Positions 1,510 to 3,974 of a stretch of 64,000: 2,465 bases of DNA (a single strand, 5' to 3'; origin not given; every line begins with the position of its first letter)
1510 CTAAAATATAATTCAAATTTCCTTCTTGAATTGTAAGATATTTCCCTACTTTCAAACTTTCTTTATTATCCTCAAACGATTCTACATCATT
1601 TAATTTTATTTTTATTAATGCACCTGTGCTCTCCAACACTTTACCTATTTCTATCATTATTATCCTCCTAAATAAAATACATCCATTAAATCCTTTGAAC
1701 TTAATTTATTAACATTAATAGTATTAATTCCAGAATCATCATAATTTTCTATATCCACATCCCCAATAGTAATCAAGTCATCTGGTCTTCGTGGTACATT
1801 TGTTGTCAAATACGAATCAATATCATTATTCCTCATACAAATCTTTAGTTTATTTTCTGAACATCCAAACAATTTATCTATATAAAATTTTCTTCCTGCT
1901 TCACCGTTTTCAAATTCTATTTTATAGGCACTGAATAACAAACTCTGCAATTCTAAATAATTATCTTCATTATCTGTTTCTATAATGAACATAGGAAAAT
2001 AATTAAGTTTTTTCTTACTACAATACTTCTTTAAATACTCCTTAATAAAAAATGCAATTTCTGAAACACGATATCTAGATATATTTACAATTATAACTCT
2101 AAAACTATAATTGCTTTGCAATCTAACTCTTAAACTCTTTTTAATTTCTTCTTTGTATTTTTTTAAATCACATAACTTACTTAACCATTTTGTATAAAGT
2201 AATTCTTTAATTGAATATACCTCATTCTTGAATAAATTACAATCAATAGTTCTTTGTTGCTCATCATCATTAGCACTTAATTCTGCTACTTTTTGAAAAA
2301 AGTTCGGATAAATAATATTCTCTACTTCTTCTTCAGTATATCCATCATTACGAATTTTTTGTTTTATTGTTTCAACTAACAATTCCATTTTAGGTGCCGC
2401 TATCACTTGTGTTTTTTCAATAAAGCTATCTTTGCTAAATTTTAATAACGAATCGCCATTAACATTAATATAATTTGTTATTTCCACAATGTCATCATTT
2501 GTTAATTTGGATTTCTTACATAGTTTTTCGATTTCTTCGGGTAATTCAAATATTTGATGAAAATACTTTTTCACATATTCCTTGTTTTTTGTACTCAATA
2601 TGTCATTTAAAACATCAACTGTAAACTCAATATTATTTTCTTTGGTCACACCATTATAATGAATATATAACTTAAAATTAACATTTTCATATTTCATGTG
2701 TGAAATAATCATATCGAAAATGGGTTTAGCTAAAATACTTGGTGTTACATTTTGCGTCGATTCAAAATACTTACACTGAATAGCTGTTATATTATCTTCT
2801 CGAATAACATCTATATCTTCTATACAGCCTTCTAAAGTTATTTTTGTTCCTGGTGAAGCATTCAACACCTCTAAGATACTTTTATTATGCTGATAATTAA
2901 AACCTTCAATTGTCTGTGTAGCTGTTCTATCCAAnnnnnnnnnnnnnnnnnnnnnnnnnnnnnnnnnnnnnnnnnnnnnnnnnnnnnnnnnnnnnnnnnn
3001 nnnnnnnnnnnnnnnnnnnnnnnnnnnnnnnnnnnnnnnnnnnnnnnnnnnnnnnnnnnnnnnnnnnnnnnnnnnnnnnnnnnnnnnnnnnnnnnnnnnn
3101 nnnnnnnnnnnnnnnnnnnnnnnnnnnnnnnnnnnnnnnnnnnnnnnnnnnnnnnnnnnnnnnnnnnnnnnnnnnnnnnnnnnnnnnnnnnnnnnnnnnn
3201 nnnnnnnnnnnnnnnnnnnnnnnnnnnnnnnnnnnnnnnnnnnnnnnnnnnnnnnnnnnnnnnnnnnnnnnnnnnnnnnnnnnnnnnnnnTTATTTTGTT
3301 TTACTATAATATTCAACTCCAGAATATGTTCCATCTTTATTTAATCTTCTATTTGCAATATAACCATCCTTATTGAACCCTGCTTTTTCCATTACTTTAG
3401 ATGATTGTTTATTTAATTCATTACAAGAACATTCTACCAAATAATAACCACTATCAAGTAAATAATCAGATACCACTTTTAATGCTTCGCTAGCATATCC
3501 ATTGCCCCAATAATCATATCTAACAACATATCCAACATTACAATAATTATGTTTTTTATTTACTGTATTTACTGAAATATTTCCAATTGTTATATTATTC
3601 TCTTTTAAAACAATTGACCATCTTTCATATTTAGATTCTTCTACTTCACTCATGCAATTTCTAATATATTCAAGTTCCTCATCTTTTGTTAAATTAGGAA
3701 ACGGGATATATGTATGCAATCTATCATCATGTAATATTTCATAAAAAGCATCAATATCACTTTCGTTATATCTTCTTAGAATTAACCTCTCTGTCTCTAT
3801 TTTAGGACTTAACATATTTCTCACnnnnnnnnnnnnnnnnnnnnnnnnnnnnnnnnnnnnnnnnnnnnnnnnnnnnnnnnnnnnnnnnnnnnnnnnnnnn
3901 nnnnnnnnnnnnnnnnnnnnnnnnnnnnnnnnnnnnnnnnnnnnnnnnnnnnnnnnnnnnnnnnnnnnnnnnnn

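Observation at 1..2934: DUF4297 nuclease-like protein plus HerA-like ATPase two-gene defense module at the window edge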

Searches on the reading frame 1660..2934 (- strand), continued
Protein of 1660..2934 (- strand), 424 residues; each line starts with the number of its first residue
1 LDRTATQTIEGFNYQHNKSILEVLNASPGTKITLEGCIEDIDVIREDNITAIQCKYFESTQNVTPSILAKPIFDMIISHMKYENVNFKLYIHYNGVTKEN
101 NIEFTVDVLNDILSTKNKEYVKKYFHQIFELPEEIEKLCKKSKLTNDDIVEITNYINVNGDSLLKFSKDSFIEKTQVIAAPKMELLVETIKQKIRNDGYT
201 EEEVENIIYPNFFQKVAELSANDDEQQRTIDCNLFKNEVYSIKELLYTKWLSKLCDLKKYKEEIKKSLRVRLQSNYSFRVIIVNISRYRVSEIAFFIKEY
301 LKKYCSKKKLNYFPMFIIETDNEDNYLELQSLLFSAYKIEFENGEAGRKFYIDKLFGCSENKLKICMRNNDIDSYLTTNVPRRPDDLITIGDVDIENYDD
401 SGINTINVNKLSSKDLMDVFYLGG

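Call 67: find_encoding_contigs(protein=P0010, flank=8000, max_places=2)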
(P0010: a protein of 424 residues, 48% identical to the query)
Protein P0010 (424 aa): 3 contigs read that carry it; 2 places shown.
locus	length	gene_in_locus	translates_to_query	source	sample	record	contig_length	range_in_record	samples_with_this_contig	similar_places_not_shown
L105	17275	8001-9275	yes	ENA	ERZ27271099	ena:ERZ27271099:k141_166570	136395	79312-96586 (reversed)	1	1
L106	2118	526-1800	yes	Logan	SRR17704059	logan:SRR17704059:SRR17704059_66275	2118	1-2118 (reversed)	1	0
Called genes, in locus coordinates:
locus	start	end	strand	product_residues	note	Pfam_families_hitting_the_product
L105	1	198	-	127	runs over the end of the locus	-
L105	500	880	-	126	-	PF18895:T4SS_pilin (weak)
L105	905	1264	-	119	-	PF04956:TrbC (weak), PF18895:T4SS_pilin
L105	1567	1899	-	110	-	PF04956:TrbC (weak), PF18895:T4SS_pilin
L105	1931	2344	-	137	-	PF04956:TrbC (weak), PF18895:T4SS_pilin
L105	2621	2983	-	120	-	PF04956:TrbC (weak), PF18895:T4SS_pilin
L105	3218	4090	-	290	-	PF00126:HTH_1, PF03466:LysR_substrate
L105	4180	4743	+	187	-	PF02441:Flavoprotein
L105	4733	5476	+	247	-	PF04127:DFP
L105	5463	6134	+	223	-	-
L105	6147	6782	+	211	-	-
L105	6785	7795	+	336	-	PF00155:Aminotran_1_2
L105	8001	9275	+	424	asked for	-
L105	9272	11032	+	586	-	PF01935:DUF87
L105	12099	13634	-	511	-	PF00239:Resolvase, PF07508:Recombinase, PF13408:Zn_ribbon_recom (weak)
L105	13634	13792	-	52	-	-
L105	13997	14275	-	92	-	-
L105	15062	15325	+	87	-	-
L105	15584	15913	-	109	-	PF13560:HTH_31, PF01381:HTH_3, PF12844:HTH_19 (weak), PF13443:HTH_26 (faint)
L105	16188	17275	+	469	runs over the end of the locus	-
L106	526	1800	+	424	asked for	-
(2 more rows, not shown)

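Call 68: search_protein_families(library=pfam, proteins=[P0043, P0030, P0040, P0009, P0045, P0049], max_evalue=1)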
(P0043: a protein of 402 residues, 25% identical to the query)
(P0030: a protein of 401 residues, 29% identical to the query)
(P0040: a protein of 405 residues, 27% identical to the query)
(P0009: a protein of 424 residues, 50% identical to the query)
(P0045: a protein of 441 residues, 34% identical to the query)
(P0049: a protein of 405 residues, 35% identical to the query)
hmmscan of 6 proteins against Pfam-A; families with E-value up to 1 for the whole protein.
P0043 (402 aa): 2 families
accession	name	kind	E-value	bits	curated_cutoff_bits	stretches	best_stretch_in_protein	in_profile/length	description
PF14130.12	Cap4_nuclease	-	0.00014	22.6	26.2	1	8-69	5-70/200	Cap4, dsDNA endonuclease domain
PF13156.12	Mrr_cat_2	-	0.12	12.7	22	1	45-62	39-56/127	Restriction endonuclease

P0030 (401 aa): 1 family
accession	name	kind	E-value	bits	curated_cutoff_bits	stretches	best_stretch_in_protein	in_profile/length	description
PF14130.12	Cap4_nuclease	-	0.002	18.8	26.2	1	8-137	6-133/200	Cap4, dsDNA endonuclease domain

P0040 (405 aa): 1 family
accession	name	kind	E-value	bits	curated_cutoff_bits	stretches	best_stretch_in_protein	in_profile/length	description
PF01475.25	FUR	-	0.24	12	23.1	1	55-122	31-107/121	Ferric uptake regulator family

P0009 (424 aa): 3 families
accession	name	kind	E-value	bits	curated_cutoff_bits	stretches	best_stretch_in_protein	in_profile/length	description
PF13156.12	Mrr_cat_2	-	0.0056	17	22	1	46-68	41-63/127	Restriction endonuclease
PF01767.21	Birna_VP3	-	0.26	11.8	22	1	115-176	30-90/227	Birnavirus VP3 protein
PF11829.13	DUF3349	-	0.32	12.3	28.3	1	142-201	31-91/94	Protein of unknown function (DUF3349)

P0045 (441 aa): 0 families

P0049 (405 aa): 2 families
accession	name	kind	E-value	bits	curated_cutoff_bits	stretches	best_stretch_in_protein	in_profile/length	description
PF13612.12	DDE_Tnp_1_3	-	0.0097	16.3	27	1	206-244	106-144/155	Transposase DDE domain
PF12503.13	CMV_1a_C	-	0.18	12.3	25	1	352-375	50-73/84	Cucumber mosaic virus 1a protein C terminal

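Call 80: search_protein_families(library=ncbifam, proteins=[L001:11278-13041:+, L001:13262-14224:+, L001:14229-14627:+, L001:14691-15926:+, L001:15971-16849:+, L001:7906-8766:+, L001:8759-9100:+], max_evalue=0.001)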
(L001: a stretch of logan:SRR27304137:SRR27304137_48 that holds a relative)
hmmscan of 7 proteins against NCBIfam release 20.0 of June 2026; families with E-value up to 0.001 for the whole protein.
L001:11278-13041:+ (587 aa): 9 families
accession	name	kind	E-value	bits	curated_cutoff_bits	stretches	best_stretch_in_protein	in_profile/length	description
NF042944.1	HerA_antiphage_2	equivalog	5.9e-181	603.1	850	1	8-582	4-576/576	anti-phage-associated helicase HerA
NF042943.1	HerA_antiphage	equivalog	3.3e-52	177.8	800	1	70-566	85-566/566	anti-phage-associated helicase HerA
NF040819.1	helicase_HerA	equivalog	2e-38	132.3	970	2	433-548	402-514/561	DNA double-strand break repair helicase HerA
NF040937.1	HerA_Thermprot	equivalog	2.6e-36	125.1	800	2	381-568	301-481/487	DNA double-strand break repair helicase HerA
NF053655.1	CedD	equivalog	6.6e-19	68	600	2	388-548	382-525/527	DNA-translocating ATPase CedD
NF033849.1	ser_rich_anae_1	subfamily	1.6e-15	55.6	650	1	403-510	990-1099/1163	serine-rich protein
NF041017.1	DNA_import_CedB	equivalog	1.6e-07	30.3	700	1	382-536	429-574/590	DNA import protein CedB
NF041214.1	plasmid_TraB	equivalog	3.1e-05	22.7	800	0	427-484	339-390/639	plasmid transfer protein TraB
TIGR03925.1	T7SS_EccC_b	equivalog_domain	0.00031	19.2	346.55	0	453-510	201-258/564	type VII secretion protein EccCb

L001:13262-14224:+ (320 aa): 0 families

L001:14229-14627:+ (132 aa): 0 families

L001:14691-15926:+ (411 aa): 6 families
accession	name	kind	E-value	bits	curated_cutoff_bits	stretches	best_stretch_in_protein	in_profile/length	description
NF047343.1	SCCmet_CcrB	equivalog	1.4e-26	93.3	900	1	3-384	6-378/542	cassette chromosome recombinase CcrB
NF041201.1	recomb_XisF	equivalog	1.4e-24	86.9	375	1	46-368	35-356/465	fdxN element excision recombinase XisF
NF047347.1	SCCmet_CcrC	equivalog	5e-15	55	900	1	3-340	2-338/558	cassette chromosome recombinase CcrC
NF009949.0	PRK13413.1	equivalog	2.9e-09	36.9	272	1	6-114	2-102/203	master DNA invertase Mpi family serine-type recombinase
NF033518.0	transpos_IS607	equivalog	4.8e-08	32.7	110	1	5-115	55-158/187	IS607 family transposase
NF049883.1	resolv_YneB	equivalog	5.4e-07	29.3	175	1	7-112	3-104/211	YneB family resolvase-like protein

L001:15971-16849:+ (292 aa): 18 families
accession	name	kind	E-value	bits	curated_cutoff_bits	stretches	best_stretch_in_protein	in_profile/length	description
TIGR03596.1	GTPase_YlqF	equivalog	2.3e-99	332.2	208.2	1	14-289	1-276/276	ribosome biogenesis GTPase YlqF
TIGR03594.1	GTPase_EngA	equivalog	1.8e-18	66.8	306.7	1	23-188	68-235/432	ribosome biogenesis GTPase Der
NF000908.1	PRK00089.1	equivalog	5.5e-15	55.4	237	1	135-229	7-94/291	GTPase Era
TIGR03597.1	GTPase_YqeH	equivalog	8.8e-13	48.1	297.4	1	35-187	65-216/361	ribosome biogenesis GTPase YqeH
TIGR03598.1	GTPase_YsxC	equivalog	2.6e-12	46.8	124.45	1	135-251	22-127/186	ribosome biogenesis GTP-binding protein YihA/YsxC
TIGR00231.1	small_GTP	domain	2.6e-12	46.8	42.5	1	132-198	4-73/164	GTP-binding protein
TIGR00436.1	era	equivalog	1.5e-10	40.9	116.25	1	134-195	3-67/270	GTPase Era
NF002828.0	PRK03003.1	equivalog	1.8e-09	36.7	631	1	32-185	117-270/477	ribosome biogenesis GTPase Der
NF003255.0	PRK04213.1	equivalog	3.8e-09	36.2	164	1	131-186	9-62/204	GTP-binding protein EngB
NF007071.0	PRK09518.1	equivalog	1e-08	34.2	953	1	99-168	238-308/706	bifunctional cytidylate kinase/GTPase Der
NF003661.0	PRK05291.1-3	equivalog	1.3e-08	34.6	380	1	109-186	195-274/448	tRNA uridine-5-carboxymethylaminomethyl(34) synthesis GTPase MnmE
TIGR00157.1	TIGR00157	equivalog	4.6e-08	32.9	100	1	63-200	71-197/247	ribosome small subunit-dependent GTPase A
TIGR00437.1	feoB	equivalog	3.4e-07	29.4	315.65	1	138-186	1-51/594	ferrous iron transport protein B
TIGR00450.1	mnmE_trmE_thdF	equivalog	1.9e-06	27.2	252.6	1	105-186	187-267/446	tRNA uridine-5-carboxymethylaminomethyl(34) synthesis GTPase MnmE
TIGR03918.1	GTP_HydF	equivalog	1.1e-05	24.5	325.55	0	135-168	11-44/392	[FeFe] hydrogenase H-cluster maturation GTPase HydF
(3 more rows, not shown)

L001:7906-8766:+ (286 aa): 0 families

L001:8759-9100:+ (113 aa): 0 families

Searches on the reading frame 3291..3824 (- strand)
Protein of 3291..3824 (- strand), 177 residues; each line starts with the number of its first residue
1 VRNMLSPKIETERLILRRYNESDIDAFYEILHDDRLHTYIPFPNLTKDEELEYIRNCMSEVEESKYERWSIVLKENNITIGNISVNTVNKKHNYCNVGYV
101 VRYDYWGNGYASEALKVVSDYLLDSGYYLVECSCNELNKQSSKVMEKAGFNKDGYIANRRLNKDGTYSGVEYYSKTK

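Call 9: search_protein_families(library=ncbifam, proteins=[window:3291-3824:-], max_evalue=0.01)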
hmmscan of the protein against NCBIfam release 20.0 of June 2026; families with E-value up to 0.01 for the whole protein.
window:3291-3824:- (177 aa): 6 families
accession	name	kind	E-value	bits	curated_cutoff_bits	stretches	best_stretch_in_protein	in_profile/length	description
NF007539.0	PRK10151.1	equivalog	1.2e-07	31.5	184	1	12-175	9-174/179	50S ribosomal protein L7/L12-serine acetyltransferase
NF040702.1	ileS_w_GNAT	exception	3.5e-06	24.9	1999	1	5-151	278-418/1100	isoleucine--tRNA ligase, N-acetyltransferase domain-containing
NF008072.0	PRK10809.1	equivalog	1.5e-05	24.9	190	1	71-165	79-175/194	ribosomal protein S5-alanine N-acetyltransferase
NF040503.1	resist_ArsN1a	equivalog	0.00019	21.2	170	1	54-168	37-150/159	arsinothricin resistance N-acetyltransferase ArsN1 family A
NF000483.1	BlmB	exception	0.00024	20.6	625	1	96-165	94-164/301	bleomycin family antibiotic N-acetyltransferase BlmB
NF011709.0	PRK15130.1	equivalog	0.00043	20.1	218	1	71-158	60-148/186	spermidine N1-acetyltransferase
